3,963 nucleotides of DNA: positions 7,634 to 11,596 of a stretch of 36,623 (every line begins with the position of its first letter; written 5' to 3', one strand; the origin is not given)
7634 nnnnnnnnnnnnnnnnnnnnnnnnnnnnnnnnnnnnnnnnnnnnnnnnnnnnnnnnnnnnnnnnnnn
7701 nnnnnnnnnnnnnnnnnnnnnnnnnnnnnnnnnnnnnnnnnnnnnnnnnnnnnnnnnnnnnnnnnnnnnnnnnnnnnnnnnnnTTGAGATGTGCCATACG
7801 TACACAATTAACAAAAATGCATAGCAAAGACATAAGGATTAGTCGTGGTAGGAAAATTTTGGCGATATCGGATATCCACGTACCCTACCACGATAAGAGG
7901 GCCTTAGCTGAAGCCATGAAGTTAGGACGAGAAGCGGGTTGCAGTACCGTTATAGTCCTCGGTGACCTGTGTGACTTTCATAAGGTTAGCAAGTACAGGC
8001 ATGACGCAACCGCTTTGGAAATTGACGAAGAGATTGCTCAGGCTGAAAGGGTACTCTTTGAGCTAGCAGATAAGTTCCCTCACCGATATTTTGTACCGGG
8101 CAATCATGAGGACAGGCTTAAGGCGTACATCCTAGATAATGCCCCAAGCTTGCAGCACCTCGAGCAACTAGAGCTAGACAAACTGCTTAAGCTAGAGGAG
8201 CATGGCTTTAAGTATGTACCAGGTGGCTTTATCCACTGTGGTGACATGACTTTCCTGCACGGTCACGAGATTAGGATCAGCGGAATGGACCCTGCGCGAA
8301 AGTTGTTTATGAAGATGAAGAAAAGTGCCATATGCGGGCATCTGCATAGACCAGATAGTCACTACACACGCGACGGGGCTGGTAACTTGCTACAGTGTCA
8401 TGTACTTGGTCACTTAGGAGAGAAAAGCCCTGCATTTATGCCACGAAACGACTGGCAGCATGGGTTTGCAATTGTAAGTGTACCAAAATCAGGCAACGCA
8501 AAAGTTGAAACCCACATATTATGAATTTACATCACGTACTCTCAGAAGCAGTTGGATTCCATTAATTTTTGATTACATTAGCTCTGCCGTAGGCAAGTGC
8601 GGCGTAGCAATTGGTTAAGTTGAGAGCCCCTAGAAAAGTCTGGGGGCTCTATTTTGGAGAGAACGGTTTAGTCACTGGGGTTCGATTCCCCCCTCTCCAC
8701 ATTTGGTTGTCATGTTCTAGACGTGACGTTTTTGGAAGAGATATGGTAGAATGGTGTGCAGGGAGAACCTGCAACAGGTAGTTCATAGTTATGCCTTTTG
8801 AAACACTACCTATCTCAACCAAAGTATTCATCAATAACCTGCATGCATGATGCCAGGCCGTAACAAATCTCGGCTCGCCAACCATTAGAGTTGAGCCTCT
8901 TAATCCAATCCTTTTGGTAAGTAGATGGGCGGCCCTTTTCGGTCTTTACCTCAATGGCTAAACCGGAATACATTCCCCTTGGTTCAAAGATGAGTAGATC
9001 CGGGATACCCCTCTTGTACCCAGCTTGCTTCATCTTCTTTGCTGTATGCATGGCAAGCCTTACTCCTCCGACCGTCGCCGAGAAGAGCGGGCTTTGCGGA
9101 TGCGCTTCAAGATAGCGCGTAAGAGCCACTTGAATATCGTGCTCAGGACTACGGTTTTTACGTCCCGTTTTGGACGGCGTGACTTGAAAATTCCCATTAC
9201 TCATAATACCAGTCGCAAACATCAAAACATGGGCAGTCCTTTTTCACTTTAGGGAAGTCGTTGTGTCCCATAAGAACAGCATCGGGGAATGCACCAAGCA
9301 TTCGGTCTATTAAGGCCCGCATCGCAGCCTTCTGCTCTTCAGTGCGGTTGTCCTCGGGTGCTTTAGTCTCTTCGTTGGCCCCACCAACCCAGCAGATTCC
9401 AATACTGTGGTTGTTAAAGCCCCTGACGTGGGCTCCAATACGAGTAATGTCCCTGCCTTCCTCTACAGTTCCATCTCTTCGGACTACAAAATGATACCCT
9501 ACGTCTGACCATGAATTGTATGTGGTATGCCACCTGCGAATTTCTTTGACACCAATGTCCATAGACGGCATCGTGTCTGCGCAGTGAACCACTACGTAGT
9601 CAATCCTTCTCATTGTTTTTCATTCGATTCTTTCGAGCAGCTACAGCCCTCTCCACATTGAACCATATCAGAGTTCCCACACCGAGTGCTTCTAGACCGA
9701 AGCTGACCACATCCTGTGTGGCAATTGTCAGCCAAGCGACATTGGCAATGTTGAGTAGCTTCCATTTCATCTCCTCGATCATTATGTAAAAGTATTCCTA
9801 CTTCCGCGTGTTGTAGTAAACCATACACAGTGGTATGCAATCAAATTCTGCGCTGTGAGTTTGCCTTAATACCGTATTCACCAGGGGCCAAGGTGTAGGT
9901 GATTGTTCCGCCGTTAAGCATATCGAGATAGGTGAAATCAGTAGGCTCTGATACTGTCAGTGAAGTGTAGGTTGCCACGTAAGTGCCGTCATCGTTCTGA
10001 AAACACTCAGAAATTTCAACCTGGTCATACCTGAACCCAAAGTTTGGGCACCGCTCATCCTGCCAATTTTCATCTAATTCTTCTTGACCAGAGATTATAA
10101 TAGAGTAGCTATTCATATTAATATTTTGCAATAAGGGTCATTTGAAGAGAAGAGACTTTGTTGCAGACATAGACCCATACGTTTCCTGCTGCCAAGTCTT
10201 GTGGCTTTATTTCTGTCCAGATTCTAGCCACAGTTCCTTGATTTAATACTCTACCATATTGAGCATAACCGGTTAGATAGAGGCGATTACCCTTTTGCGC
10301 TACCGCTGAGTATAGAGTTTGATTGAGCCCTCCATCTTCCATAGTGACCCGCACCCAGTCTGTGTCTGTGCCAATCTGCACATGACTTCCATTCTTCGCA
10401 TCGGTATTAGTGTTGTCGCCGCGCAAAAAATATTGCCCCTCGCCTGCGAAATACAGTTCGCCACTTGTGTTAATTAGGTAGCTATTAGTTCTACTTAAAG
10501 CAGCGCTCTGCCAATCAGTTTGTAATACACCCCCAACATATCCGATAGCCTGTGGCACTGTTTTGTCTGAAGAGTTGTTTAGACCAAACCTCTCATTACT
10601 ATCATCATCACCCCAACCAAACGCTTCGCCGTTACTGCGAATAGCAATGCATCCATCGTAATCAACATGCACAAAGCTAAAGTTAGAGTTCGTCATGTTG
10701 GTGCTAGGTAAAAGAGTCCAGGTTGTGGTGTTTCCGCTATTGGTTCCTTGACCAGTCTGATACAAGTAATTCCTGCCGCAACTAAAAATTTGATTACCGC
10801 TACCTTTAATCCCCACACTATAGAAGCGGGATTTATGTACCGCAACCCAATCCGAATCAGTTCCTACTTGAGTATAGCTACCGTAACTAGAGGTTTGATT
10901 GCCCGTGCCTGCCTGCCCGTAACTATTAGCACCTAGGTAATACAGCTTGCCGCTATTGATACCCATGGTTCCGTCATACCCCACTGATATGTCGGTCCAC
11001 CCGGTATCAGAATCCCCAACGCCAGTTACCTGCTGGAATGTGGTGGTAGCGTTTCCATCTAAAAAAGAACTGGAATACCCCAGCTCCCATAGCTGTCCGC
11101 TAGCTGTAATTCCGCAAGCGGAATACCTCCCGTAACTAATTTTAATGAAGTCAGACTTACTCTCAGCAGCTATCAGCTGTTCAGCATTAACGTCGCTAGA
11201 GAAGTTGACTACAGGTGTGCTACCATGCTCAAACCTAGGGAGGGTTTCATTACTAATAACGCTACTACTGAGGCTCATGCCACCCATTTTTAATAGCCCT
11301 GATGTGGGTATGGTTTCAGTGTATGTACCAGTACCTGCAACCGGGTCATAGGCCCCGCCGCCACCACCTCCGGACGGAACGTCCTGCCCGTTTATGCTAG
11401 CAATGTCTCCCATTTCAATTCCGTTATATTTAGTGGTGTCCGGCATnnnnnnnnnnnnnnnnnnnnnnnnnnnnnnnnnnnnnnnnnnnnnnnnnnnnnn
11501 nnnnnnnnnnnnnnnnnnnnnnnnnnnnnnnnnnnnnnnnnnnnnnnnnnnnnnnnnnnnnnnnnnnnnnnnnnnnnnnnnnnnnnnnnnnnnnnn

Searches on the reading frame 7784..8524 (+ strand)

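Call 69: search_protein_families(library=phrogs, proteins=[window:7784-8524:+], max_evalue=0.00001)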
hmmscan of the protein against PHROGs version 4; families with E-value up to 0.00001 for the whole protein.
window:7784-8524:+ (246 aa): 4 families
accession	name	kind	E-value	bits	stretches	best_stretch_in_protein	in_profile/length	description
phrog_221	-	other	6.5e-40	138.5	1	20-233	109-336/367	metallo-phosphoesterase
phrog_20266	-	other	1.7e-13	51.1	1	16-146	171-310/450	metallo-phosphoesterase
phrog_1649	-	other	1.4e-10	41.3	1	10-115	23-110/308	metallo-phosphoesterase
phrog_7339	-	DNA, RNA and nucleotide metabolism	1.6e-06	28.6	0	21-113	28-122/263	DNA repair exonuclease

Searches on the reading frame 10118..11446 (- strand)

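Call 69: search_protein_families(library=phrogs, proteins=[window:10118-11446:-], max_evalue=0.00001)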
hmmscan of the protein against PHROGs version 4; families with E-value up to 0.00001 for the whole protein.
window:10118-11446:- (442 aa): 1 family
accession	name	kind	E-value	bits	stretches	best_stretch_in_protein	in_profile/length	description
phrog_4219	-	DNA, RNA and nucleotide metabolism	7.8e-16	58.5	1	113-419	499-800/867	regulator of chromosome condensation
